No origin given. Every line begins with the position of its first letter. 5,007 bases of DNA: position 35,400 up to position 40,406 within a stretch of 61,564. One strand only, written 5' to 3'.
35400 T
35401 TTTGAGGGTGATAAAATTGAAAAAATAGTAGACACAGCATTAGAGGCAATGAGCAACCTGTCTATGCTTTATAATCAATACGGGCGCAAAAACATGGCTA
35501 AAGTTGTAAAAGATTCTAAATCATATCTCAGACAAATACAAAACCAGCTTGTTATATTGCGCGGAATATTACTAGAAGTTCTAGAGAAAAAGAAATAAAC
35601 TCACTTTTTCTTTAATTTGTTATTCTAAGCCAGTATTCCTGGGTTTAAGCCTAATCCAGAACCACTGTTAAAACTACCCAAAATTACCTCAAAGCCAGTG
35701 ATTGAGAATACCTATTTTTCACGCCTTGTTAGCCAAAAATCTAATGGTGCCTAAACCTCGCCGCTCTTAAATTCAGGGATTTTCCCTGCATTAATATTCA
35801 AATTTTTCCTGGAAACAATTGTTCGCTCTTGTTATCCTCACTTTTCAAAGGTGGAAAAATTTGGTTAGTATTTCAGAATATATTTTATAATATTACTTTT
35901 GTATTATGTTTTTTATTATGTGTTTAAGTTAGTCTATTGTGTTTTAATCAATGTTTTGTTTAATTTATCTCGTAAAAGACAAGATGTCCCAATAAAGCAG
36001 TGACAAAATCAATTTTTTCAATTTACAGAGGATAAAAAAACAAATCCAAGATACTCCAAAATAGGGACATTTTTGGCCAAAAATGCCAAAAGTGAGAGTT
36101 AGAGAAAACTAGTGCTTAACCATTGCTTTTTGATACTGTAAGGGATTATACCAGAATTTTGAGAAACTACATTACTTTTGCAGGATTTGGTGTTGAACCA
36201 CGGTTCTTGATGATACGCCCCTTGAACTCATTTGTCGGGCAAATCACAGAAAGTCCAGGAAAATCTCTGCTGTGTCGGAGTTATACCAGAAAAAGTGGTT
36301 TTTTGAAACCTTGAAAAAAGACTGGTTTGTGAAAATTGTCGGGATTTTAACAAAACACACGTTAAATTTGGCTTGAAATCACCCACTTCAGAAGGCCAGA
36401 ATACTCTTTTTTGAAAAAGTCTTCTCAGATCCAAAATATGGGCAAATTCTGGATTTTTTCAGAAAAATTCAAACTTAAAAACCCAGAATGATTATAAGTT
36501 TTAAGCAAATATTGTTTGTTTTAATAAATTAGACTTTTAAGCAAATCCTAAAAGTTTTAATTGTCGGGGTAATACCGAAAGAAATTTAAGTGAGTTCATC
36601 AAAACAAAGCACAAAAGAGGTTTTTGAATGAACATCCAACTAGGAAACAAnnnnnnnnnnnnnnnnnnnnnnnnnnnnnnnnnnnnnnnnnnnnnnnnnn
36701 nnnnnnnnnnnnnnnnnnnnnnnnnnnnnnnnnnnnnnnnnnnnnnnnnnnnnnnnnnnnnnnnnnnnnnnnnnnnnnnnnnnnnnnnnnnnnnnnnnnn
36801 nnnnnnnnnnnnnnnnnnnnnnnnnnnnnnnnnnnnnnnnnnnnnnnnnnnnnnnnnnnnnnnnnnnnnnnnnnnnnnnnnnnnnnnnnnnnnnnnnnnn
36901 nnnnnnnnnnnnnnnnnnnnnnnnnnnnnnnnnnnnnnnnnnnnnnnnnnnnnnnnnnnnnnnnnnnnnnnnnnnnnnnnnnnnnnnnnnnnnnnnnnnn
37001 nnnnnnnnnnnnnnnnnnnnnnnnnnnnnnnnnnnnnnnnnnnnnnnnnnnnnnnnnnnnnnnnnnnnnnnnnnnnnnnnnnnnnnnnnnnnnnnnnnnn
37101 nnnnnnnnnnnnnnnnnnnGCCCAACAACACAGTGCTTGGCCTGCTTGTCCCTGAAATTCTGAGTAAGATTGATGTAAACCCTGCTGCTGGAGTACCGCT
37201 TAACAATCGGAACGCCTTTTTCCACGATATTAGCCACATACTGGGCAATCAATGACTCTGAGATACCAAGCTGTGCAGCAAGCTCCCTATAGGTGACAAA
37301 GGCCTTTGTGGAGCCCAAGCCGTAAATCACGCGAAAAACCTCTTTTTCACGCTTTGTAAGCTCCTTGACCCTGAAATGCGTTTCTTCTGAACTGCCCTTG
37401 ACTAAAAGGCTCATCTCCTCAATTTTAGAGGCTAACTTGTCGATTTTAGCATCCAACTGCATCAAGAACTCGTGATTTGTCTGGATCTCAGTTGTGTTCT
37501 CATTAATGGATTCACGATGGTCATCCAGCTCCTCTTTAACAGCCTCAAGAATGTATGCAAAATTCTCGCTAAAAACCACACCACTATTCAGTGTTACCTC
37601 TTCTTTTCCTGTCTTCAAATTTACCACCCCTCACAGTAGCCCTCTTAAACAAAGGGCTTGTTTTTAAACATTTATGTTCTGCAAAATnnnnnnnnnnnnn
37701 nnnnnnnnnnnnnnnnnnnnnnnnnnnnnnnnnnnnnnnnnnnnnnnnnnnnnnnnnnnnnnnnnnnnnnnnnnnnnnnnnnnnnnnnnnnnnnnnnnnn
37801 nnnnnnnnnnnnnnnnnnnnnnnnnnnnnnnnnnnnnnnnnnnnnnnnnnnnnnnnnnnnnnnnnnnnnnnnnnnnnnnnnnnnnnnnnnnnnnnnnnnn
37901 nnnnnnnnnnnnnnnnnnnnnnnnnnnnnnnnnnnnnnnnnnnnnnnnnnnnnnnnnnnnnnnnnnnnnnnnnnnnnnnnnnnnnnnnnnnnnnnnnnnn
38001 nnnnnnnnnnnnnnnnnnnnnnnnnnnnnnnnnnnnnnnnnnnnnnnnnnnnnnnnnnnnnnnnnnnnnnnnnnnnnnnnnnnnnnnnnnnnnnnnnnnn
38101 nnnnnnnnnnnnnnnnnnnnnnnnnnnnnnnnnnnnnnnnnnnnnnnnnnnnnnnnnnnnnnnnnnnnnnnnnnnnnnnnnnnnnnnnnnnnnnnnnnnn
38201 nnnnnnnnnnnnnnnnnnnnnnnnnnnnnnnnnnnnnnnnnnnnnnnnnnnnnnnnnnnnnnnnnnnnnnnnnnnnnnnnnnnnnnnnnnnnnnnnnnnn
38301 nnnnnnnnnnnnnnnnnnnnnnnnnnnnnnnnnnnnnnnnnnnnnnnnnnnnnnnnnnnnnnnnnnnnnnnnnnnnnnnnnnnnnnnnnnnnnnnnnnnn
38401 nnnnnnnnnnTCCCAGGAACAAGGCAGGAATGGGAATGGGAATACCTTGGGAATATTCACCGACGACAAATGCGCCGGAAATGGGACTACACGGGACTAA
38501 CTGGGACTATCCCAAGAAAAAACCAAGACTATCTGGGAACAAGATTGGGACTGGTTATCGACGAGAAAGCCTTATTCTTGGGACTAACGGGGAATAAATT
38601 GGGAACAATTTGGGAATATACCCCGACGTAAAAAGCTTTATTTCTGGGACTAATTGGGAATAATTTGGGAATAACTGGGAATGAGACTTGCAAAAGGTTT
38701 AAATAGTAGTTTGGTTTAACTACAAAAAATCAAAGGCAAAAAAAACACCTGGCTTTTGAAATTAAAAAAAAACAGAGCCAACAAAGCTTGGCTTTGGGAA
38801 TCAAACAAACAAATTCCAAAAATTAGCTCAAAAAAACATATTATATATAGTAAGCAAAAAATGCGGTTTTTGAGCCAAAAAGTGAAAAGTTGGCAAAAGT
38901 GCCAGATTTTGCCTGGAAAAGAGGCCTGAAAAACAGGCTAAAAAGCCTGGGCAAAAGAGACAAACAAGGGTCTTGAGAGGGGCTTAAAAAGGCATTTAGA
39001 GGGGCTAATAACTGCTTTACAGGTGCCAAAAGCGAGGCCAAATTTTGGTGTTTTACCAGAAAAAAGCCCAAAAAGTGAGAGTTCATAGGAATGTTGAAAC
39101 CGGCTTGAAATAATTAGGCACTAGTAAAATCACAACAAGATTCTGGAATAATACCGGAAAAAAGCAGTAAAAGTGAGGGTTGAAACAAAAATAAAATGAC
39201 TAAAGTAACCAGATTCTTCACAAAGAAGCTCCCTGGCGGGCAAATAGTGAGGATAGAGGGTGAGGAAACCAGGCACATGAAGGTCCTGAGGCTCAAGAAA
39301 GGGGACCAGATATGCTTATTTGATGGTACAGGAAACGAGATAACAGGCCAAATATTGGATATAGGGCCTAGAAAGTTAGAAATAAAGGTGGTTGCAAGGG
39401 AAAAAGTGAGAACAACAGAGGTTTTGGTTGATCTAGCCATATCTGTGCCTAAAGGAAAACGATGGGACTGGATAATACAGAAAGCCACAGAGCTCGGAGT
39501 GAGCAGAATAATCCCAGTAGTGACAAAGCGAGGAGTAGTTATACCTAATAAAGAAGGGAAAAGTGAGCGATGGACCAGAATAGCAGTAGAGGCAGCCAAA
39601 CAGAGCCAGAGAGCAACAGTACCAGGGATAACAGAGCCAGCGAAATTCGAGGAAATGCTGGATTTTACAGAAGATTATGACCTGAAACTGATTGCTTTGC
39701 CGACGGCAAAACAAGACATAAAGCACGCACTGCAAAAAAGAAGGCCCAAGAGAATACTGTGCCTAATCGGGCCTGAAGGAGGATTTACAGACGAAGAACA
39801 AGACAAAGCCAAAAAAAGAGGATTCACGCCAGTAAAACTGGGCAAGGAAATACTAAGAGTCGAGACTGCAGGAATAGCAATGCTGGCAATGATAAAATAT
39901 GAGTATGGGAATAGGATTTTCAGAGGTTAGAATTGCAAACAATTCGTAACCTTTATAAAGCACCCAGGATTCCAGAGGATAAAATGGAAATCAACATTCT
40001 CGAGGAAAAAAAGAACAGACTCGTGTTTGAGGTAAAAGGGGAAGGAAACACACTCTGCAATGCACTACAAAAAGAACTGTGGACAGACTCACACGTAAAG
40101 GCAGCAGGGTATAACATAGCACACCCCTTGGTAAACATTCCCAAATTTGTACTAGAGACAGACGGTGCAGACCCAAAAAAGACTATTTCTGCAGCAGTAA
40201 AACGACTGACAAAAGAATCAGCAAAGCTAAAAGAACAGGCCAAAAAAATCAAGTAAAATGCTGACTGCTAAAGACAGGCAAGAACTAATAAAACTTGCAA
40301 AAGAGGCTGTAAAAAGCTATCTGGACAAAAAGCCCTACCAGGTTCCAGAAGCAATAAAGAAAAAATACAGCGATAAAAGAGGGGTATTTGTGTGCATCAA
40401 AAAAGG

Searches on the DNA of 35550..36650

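Call 89: search_rna_families(source=window, start=35550, end=36650, threshold=evalue, max_evalue=0.1)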
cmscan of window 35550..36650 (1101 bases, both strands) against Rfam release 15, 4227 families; matches with E-value up to 0.1: 1.
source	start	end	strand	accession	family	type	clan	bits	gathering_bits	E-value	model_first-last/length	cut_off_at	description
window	36371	36504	-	RF02933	ARRPOF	Gene; sRNA;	-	19.6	127.2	0.031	1-256/256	no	ARRPOF RNA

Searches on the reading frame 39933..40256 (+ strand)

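Call 11: search_protein_families(library=pfam, proteins=[window:39933-40256:+], max_evalue=0.00001)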
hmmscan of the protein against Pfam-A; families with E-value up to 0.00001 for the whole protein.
window:39933-40256:+ (107 aa): 1 family
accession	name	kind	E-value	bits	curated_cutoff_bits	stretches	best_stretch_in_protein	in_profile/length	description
PF13656.11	RNA_pol_L_2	-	1.1e-17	63.9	27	1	30-102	2-75/75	RNA polymerase Rpb3/Rpb11 dimerisation domain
